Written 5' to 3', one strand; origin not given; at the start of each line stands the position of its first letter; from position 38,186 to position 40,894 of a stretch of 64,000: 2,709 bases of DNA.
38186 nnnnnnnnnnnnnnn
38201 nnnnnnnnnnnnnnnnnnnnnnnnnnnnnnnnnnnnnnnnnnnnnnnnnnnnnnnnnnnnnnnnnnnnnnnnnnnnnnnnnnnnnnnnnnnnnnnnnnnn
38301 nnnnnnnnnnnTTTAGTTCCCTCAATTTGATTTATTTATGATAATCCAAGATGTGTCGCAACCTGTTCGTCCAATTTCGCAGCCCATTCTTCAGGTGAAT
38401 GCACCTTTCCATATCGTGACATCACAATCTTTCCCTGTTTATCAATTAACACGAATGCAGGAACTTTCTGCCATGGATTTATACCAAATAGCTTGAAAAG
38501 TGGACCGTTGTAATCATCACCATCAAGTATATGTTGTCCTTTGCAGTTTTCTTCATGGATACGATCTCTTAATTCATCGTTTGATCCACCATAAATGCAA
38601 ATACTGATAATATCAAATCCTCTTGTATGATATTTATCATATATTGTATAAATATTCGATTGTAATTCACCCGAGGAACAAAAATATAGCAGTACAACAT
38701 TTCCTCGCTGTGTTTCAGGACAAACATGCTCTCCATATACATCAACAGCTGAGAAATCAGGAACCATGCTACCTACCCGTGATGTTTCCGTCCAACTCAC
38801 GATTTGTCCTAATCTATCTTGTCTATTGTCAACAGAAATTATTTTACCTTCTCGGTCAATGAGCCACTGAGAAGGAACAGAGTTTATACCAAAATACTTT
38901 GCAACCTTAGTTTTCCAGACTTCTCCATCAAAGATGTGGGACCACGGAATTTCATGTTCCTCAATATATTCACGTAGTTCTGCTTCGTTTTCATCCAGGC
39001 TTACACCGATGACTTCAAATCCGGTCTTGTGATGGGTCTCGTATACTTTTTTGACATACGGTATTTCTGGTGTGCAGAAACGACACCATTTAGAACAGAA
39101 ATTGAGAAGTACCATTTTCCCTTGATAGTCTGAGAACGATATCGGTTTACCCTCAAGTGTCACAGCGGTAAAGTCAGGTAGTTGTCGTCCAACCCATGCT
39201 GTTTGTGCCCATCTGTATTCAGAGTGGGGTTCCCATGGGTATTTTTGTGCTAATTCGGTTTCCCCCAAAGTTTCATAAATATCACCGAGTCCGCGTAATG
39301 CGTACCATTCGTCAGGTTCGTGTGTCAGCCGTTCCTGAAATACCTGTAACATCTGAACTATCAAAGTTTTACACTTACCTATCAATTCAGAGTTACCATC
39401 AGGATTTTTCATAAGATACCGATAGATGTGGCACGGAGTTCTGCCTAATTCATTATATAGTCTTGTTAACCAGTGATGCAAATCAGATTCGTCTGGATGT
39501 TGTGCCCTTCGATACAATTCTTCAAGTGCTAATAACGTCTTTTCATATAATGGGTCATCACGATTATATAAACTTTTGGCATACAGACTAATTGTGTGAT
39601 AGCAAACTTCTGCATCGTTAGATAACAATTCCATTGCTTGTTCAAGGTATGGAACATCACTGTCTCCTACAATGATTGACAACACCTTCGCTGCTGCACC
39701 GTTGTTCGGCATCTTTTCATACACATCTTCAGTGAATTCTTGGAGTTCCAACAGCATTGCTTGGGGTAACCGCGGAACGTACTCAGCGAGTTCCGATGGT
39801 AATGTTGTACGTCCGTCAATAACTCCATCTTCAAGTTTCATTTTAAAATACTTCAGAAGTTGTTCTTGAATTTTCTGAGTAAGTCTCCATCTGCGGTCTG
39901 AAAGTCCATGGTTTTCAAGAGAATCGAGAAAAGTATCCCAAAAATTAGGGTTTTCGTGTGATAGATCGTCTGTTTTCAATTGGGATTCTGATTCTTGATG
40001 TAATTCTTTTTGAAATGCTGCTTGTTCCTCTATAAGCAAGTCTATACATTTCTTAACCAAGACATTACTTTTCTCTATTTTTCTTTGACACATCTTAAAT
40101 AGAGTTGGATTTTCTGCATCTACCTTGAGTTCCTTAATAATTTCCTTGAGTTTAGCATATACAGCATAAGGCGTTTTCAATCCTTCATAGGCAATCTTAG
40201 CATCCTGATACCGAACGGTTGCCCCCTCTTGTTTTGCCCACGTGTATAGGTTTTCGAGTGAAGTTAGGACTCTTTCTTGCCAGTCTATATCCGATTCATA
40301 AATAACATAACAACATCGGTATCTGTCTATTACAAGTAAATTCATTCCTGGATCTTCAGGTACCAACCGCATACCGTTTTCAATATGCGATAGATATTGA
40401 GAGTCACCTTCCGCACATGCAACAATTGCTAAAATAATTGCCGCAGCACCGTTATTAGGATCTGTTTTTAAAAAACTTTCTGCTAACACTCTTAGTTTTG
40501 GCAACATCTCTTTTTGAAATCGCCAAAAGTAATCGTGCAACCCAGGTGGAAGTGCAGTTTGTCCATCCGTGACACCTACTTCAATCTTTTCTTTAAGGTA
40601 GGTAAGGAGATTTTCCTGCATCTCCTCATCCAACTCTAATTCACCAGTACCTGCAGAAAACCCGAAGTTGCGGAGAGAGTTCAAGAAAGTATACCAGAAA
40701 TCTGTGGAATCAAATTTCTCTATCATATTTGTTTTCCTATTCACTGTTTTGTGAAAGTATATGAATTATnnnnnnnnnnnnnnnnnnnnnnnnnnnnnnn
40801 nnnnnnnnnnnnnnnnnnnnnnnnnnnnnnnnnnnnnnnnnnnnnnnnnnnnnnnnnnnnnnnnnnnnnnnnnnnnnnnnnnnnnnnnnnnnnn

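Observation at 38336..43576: Tandem array of two 800-aa paralogs (novel duplicated N-module plus double thioredoxin fold) with an internally deleted third copy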

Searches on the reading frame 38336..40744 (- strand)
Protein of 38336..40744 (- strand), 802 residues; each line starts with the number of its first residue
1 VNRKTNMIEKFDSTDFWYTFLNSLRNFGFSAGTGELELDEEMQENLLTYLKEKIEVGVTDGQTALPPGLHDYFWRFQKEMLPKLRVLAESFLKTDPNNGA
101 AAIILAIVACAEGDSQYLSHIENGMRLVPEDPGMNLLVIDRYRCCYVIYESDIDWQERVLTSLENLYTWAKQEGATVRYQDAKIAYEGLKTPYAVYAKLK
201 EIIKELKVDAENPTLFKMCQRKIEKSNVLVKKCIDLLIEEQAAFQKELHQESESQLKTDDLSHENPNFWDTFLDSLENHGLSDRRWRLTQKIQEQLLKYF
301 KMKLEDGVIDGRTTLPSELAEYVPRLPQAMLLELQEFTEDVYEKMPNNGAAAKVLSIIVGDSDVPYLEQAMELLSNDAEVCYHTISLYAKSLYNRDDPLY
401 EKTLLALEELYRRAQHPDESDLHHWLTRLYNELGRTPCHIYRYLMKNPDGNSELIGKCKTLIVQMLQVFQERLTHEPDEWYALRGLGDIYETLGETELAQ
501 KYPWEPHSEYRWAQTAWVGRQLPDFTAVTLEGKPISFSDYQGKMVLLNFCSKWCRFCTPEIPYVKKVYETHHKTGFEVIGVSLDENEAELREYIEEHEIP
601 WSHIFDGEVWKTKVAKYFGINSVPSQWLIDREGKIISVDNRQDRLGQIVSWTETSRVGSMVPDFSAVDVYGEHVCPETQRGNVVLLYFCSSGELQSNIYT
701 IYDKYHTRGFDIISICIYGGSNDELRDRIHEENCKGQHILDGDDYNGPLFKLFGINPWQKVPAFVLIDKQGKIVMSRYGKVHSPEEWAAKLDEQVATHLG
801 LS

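Call 4: search_protein_families(library=pfam, proteins=[window:38336-40744:-], max_evalue=0.1)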
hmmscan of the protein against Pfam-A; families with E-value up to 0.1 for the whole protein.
window:38336-40744:- (802 aa): 13 families
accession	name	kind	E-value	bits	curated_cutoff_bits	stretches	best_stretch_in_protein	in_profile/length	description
PF00578.27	AhpC-TSA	-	8.9e-31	106.8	26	2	518-636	1-122/124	AhpC/TSA family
PF08534.16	Redoxin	-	3.3e-24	85.8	26.6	2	518-643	2-136/148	Redoxin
PF13905.12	Thioredoxin_8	-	1.1e-19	71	27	1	542-635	1-94/94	Thioredoxin-like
PF00255.25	GSHPx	-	1.7e-05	24.8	27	1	524-582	3-60/108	Glutathione peroxidase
PF13098.12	Thioredoxin_2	-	4.7e-05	24.1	27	1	541-635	4-87/104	Thioredoxin-like domain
PF13431.12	TPR_17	-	0.00013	22.4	24.4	0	415-436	8-29/34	Tetratricopeptide repeat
PF13728.12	TraF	-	0.0073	16.6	23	1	541-592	128-177/224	F plasmid transfer operon protein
PF14559.12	TPR_19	-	0.0086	16.8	25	0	411-436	14-41/68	Tetratricopeptide repeat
PF02630.20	SCO1-SenC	-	0.013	15.9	22.8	0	524-584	3-66/134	SCO1/SenC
PF01321.24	Creatinase_N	-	0.025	15.6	22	0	114-206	24-113/128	Creatinase/Prolidase N-terminal domain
PF00085.26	Thioredoxin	-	0.026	15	23.5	0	543-593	19-68/103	Thioredoxin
PF14595.12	Thioredoxin_9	-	0.054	13.8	25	0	540-608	39-107/129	Thioredoxin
PF13424.12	TPR_12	-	0.055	14.1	30.1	0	474-502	39-67/77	Tetratricopeptide repeat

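Call 7: find_homologous_proteins(query=window:38336-40744:-)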
Query window:38336-40744:- (802 aa): 141 proteins with E <= 0.001 among 8000 candidates; the best 120 are listed.
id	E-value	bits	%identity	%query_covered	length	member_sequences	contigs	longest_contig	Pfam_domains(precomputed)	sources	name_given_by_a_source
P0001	0.0e+0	1872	100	99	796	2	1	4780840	PF08534.17,PF00255.26,PF13905.13,PF13098.14,PF00578.28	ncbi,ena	-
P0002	0.0e+0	1404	51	98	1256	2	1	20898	PF13431.13,PF00085.27,PF08534.17,PF00255.26,PF13905.13,PF13098.14,PF02630.21,PF14595.13,PF00578.28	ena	-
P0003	0.0e+0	1226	68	99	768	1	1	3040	PF13431.13,PF00085.27,PF08534.17,PF00255.26,PF13905.13,PF13098.14,PF00578.28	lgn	-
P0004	0.0e+0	1124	61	99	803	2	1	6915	PF13431.13,PF08534.17,PF00255.26,PF13905.13,PF13098.14,PF00578.28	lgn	-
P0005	0.0e+0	1068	59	99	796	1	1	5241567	PF13431.13,PF08534.17,PF00255.26,PF13905.13,PF02630.21,PF00578.28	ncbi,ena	-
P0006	0.0e+0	1059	58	99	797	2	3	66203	PF08534.17,PF00255.26,PF13905.13,PF13098.14,PF02630.21,PF00578.28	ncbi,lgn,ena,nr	ncbi:MAG: TlpA disulfide reductase family protein [Candidatus Poribacteria bacterium]|nr:TlpA disulf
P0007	0.0e+0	1056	58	99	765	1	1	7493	PF08534.17,PF00255.26,PF13905.13,PF13098.14,PF00578.28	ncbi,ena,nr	ncbi:MAG: redoxin domain-containing protein [Candidatus Poribacteria bacterium]|nr:redoxin domain-co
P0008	0.0e+0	1025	59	99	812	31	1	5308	PF08534.17,PF00255.26,PF13905.13,PF13098.14,PF02630.21,PF00578.28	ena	-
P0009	0.0e+0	1024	57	99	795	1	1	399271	PF08534.17,PF00255.26,PF13905.13,PF02630.21,PF00578.28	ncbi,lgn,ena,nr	ncbi:MAG: TlpA disulfide reductase family protein [Candidatus Poribacteria bacterium]|nr:TlpA disulf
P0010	0.0e+0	1023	57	99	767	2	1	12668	PF08534.17,PF00255.26,PF13905.13,PF13098.14,PF00578.28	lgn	-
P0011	0.0e+0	1016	55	99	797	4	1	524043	PF08534.17,PF00255.26,PF13905.13,PF13098.14,PF02630.21,PF00578.28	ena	-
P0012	4.8e-296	1002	56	99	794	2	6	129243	PF00085.27,PF08534.17,PF00255.26,PF13905.13,PF13098.14,PF02630.21,PF00578.28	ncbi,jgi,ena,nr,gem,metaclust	ncbi:MAG: TlpA disulfide reductase family protein [Candidatus Poribacteria bacterium]|nr:TlpA disulf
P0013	2.2e-295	1000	56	99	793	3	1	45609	PF00085.27,PF08534.17,PF00255.26,PF13905.13,PF13098.14,PF00578.28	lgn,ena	-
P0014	2.9e-295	1000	56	99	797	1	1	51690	PF13431.13,PF00085.27,PF08534.17,PF00255.26,PF13905.13,PF13098.14,PF00578.28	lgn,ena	-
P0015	4.0e-294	996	57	99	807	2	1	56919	PF00085.27,PF08534.17,PF00255.26,PF13905.13,PF13098.14,PF02630.21,PF00578.28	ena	-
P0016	1.5e-291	987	56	99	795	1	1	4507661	PF00085.27,PF08534.17,PF00255.26,PF13905.13,PF13098.14,PF00578.28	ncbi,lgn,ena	-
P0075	1.1e-267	908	52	99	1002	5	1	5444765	PF00085.27,PF08534.17,PF07638.18,PF00255.26,PF13905.13,PF04545.23,PF04542.21,PF00578.28,PF08281.19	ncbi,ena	-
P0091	2.1e-259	881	51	99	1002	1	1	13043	PF08534.17,PF07638.18,PF00255.26,PF13905.13,PF04545.23,PF04542.21,PF00578.28,PF08281.19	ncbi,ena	-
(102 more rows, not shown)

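Call 11: find_encoding_contigs(protein=P0075, flank=10000, max_places=3)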
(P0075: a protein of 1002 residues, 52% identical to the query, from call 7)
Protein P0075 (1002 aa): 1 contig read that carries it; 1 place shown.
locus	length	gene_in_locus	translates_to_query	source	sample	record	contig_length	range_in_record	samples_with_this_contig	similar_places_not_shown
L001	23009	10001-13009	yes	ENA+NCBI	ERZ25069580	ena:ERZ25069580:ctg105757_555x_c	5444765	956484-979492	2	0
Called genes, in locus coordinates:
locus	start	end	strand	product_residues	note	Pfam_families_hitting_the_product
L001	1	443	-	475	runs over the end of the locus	PF01637:ATPase_2, PF13173:AAA_14, PF13401:AAA_22 (weak), PF03008:DUF234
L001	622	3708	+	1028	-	PF07635:PSCyt1, PF07583:PSCyt2, PF07587:PSD1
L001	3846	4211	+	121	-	-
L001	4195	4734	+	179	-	-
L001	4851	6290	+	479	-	PF07394:DUF1501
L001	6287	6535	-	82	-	-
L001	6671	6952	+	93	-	PF05768:Glrx-like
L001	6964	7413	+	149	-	PF00293:NUDIX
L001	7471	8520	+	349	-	PF02608:Bmp, PF13407:Peripla_BP_4 (faint)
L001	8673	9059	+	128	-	PF14018:DUF4234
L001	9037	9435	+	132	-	PF10825:DUF2752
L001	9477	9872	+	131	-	PF14018:DUF4234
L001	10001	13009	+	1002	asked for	PF04542:Sigma70_r2, PF07638:Sigma70_ECF (weak), PF04545:Sigma70_r4, PF08281:Sigma70_r4_2, PF00578:AhpC-TSA, PF08534:Redoxin, PF00085:Thioredoxin (weak), PF13905:Thioredoxin_8, +1 more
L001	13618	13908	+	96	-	PF09862:DUF2089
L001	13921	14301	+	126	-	-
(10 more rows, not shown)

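Call 17: find_encoding_contigs(protein=P0016, flank=10000, max_places=2)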
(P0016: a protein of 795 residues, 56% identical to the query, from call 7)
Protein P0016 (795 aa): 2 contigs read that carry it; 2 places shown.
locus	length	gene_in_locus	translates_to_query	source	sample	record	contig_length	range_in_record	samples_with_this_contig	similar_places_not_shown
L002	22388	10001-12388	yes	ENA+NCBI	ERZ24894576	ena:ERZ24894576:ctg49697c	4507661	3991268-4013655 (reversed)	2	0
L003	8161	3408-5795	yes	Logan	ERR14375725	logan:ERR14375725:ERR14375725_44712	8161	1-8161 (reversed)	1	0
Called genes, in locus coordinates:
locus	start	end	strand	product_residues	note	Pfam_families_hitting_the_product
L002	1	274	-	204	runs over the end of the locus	-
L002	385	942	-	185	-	-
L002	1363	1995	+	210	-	PF04542:Sigma70_r2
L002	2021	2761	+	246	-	-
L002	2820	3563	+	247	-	-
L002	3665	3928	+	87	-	PF12837:Fer4_6 (faint), PF12838:Fer4_7, PF13187:Fer4_9 (weak), PF13484:Fer4_16 (faint), PF12797:Fer4_2 (weak), PF00037:Fer4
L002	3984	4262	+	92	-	PF13237:Fer4_10 (faint), PF12838:Fer4_7 (weak), PF13187:Fer4_9 (weak), PF00037:Fer4, PF12797:Fer4_2 (weak), PF12837:Fer4_6 (weak)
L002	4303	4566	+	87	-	PF12838:Fer4_7, PF13187:Fer4_9 (weak), PF00037:Fer4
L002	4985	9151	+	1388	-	PF04542:Sigma70_r2, PF08281:Sigma70_r4_2, PF04545:Sigma70_r4, PF23381:Beta-prop_IFT122_1st, PF25173:Beta-prop_WDR3_1st, PF25175:Beta-prop_WDR5, PF25174:Beta-prop_THOC3, PF25173:Beta-prop_WDR3_1st, +57 more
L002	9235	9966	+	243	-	-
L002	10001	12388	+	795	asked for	PF13098:Thioredoxin_2 (faint), PF00255:GSHPx (faint), PF00578:AhpC-TSA, PF08534:Redoxin, PF00085:Thioredoxin (weak), PF13905:Thioredoxin_8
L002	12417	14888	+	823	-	PF00255:GSHPx (faint), PF00578:AhpC-TSA, PF02630:SCO1-SenC (faint), PF08534:Redoxin, PF13905:Thioredoxin_8, PF00578:AhpC-TSA (weak), PF08534:Redoxin (weak)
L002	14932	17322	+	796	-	PF13431:TPR_17 (faint), PF13098:Thioredoxin_2 (faint), PF00578:AhpC-TSA, PF08534:Redoxin, PF13905:Thioredoxin_8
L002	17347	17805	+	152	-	PF12797:Fer4_2 (faint), PF12837:Fer4_6 (faint), PF13237:Fer4_10 (weak), PF14697:Fer4_21, PF12838:Fer4_7, PF13187:Fer4_9 (weak), PF00037:Fer4 (weak), PF12838:Fer4_7 (weak), +5 more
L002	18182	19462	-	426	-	PF00709:Adenylsucc_synt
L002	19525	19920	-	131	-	PF00380:Ribosomal_S9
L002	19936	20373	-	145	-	PF00572:Ribosomal_L13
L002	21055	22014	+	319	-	PF01609:DDE_Tnp_1, PF13612:DDE_Tnp_1_3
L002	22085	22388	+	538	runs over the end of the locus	-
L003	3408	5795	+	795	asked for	PF13098:Thioredoxin_2 (faint), PF00255:GSHPx (faint), PF00578:AhpC-TSA, PF08534:Redoxin, PF00085:Thioredoxin (weak), PF13905:Thioredoxin_8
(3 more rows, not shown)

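Call 24: find_related_loci(query=A1, collection=genome_contigs, flank=10000)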
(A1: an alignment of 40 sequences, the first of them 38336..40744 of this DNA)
Query A1 (802 aa) in genome_contigs; peptide patterns used: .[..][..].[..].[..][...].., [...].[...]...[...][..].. (x = any residue, [..] = any of these).
89 stretches matched a pattern; 59 encode a relative of the query (tblastn E <= 1e-3); 52 distinct loci.
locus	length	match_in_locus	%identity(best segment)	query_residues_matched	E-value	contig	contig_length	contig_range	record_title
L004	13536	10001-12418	61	4-801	0e+0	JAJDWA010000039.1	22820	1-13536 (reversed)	MAG: Candidatus Poribacteria bacterium isolate jk18x22bins.76 k141_388210, whole genome shotgun sequence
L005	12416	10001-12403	58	3-801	0e+0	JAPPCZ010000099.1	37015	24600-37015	MAG: Candidatus Poribacteria bacterium isolate IRC4_bin_14 NODE_942_length_37015_cov_20.687, whole genome shotgun sequen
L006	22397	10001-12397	57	3-801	0e+0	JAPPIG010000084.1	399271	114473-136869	MAG: Candidatus Poribacteria bacterium isolate RHO2_bin_17 NODE_19_length_399271_cov_67.812520, whole genome shotgun seq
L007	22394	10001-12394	57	3-801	0e+0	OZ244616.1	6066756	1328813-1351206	MAG: Candidatus Poribacteria bacterium isolate e5250d40-67f0-410b-965f-0d198546f1b0 genome assembly, chromosome: 1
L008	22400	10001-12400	56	7-795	0e+0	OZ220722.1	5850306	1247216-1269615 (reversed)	MAG: Candidatus Poribacteria bacterium isolate 09e4b887-e8cc-4912-b364-6afc626817b5 genome assembly, chromosome: 1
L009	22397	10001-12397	56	2-799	0e+0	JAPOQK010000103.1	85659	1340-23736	MAG: Candidatus Poribacteria bacterium isolate APA_bin_83 c_000000387768, whole genome shotgun sequence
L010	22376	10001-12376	55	7-802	0e+0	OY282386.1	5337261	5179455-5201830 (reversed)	MAG: Candidatus Poribacteria bacterium genome assembly, chromosome: 1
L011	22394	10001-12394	55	2-799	0e+0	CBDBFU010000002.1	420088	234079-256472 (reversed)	MAG: Candidatus Poribacteria bacterium isolate 0db8f60b-b66d-466f-879a-884326031337 genome assembly, contig: contig_2, w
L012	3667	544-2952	54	1-801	0e+0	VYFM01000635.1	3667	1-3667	MAG: Candidatus Poribacteria bacterium isolate SB0677_bin_25 NODE_7444_length_3667_cov_7.657254, whole genome shotgun se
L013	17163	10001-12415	55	7-799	0e+0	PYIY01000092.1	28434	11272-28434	MAG: Candidatus Poribacteria bacterium isolate PCPOR4 Ga0207198_1092, whole genome shotgun sequence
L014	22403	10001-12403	54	2-801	0e+0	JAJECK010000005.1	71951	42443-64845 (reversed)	MAG: Candidatus Poribacteria bacterium isolate jk18xAbins.19 k141_1080635, whole genome shotgun sequence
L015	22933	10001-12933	54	3-801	0e+0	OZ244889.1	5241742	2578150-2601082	MAG: Candidatus Poribacteria bacterium isolate e98e4a03-ae45-434a-8c9f-424be2589405 genome assembly, chromosome: 1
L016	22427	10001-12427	55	7-801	0e+0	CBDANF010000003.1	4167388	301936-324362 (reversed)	MAG: Candidatus Poribacteria bacterium isolate cff0d1ac-620d-4255-a141-192642026491 genome assembly, contig: contig_3, w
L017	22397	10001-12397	55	7-799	0e+0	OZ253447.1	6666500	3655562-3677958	MAG: Candidatus Poribacteria bacterium isolate c3a381aa-0ed9-4b9f-99fb-31763fcdc289 genome assembly, chromosome: 1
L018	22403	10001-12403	55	7-800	0e+0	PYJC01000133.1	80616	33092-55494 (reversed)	MAG: Candidatus Poribacteria bacterium isolate PCPOR1 Ga0206387_1133, whole genome shotgun sequence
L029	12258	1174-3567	51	3-799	0e+0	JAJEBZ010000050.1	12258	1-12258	MAG: Candidatus Poribacteria bacterium isolate jk18x9bins.65 k141_231054, whole genome shotgun sequence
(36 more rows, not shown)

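Call 29: search_solved_structures(query=A1, max_evalue=1, show_alignments=1)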
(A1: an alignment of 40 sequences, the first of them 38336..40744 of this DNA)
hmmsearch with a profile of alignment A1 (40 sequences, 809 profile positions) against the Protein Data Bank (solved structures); distinct sequences matched with E-value up to 1: 380 (the best 60 are shown).
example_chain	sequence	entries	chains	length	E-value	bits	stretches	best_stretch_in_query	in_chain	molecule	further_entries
4nmu_A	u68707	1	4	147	3.1e-24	88.3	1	514-637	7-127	Thiol-disulfide oxidoreductase ResA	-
2lrn_A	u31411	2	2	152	9.8e-24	86.7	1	519-650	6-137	Thiol:disulfide interchange protein | Putative thiol-disulfide oxidoreductase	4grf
1st9_A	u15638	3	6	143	1.6e-19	72.8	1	519-642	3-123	Thiol-disulfide oxidoreductase resA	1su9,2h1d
2f9s_A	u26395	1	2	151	1.8e-19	72.6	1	519-642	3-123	Thiol-disulfide oxidoreductase resA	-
3c71_A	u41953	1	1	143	2e-19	72.4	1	519-642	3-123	Thiol-disulfide oxidoreductase resA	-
3c73_A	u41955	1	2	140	3.6e-19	71.6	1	522-642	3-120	Thiol-disulfide oxidoreductase resA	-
2h1b_A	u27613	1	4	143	1.1e-18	70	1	519-642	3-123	Thiol-disulfide oxidoreductase resA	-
6gxg_A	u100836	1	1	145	1.5e-18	69.5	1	522-643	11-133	Tryparedoxin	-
1o73_A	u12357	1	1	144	1.5e-18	69.5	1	522-643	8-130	TRYPAREDOXIN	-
6gxy_A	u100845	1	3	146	1.6e-18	69.4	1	522-643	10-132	Tryparedoxin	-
6gxg_B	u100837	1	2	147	1.6e-18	69.4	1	522-643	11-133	Tryparedoxin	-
2lja_A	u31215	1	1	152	6.7e-18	67.4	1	524-640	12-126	Putative thiol-disulfide oxidoreductase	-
2h1a_A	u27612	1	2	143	7.4e-18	67.2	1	519-642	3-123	Thiol-disulfide oxidoreductase resA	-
2h19_A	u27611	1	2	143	7.8e-18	67.2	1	519-642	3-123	Thiol-disulfide oxidoreductase resA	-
4fyu_A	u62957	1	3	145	1.2e-17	66.5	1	531-644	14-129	Thioredoxin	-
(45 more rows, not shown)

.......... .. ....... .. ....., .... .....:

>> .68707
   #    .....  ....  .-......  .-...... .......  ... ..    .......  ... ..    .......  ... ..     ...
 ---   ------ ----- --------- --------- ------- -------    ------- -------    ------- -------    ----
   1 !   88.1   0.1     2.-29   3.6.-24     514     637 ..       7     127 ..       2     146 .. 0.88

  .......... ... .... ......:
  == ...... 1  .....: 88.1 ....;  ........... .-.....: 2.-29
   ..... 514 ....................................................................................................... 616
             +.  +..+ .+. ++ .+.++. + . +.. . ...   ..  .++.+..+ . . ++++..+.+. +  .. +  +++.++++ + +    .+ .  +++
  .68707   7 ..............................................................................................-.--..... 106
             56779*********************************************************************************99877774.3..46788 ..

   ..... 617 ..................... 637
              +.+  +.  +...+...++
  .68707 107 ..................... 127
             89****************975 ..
